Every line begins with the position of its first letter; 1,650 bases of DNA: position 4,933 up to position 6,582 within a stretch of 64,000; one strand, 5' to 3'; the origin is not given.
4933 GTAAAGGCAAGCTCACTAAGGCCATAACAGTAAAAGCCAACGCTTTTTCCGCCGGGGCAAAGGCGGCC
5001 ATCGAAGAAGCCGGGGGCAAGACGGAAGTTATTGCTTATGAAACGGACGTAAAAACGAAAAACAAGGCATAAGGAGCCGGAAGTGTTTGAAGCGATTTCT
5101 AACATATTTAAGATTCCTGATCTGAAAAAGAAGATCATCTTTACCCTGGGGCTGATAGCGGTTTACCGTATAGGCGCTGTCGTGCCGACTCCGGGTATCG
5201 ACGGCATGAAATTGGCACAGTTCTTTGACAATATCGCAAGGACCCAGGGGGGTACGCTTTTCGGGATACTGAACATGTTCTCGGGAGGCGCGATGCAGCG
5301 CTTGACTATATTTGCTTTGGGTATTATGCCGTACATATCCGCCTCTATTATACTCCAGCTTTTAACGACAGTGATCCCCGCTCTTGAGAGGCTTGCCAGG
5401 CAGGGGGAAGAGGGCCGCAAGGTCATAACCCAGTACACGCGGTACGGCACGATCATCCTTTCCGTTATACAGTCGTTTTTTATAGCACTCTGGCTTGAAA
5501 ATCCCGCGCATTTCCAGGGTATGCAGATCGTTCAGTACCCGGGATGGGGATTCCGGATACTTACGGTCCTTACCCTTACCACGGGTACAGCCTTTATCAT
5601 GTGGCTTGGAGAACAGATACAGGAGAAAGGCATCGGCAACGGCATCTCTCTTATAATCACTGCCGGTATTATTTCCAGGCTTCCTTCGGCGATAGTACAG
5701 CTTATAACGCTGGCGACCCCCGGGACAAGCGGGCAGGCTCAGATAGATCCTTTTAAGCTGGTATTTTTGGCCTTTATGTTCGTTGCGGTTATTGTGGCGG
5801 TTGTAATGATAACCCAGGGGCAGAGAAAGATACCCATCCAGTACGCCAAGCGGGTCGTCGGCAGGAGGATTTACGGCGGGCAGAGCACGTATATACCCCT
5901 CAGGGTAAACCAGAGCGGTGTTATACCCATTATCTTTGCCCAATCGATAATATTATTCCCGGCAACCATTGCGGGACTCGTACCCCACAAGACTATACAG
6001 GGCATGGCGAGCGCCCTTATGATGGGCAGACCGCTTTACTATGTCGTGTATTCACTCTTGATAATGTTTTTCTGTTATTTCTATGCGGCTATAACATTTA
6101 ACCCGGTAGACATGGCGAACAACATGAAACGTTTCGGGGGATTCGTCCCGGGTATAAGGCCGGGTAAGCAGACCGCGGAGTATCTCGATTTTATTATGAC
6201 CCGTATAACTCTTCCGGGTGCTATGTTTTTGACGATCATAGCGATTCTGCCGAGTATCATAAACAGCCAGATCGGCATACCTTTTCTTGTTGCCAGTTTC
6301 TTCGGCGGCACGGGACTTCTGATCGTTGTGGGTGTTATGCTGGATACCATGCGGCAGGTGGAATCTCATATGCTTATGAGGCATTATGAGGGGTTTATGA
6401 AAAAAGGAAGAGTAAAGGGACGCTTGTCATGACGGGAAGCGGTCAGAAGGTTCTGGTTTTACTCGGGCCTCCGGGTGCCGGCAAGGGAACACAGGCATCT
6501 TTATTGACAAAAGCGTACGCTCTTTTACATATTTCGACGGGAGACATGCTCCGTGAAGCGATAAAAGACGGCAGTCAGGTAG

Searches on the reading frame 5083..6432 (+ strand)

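Call 58: search_protein_families(library=pfam, proteins=[window:5083-6432:+], max_evalue=0.00001)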
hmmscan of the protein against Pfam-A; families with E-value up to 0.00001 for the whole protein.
window:5083-6432:+ (449 aa): 1 family
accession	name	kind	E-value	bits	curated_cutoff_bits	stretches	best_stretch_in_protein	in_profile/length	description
PF00344.25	SecY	-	1.6e-116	389.5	32.2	1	75-423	1-306/306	SecY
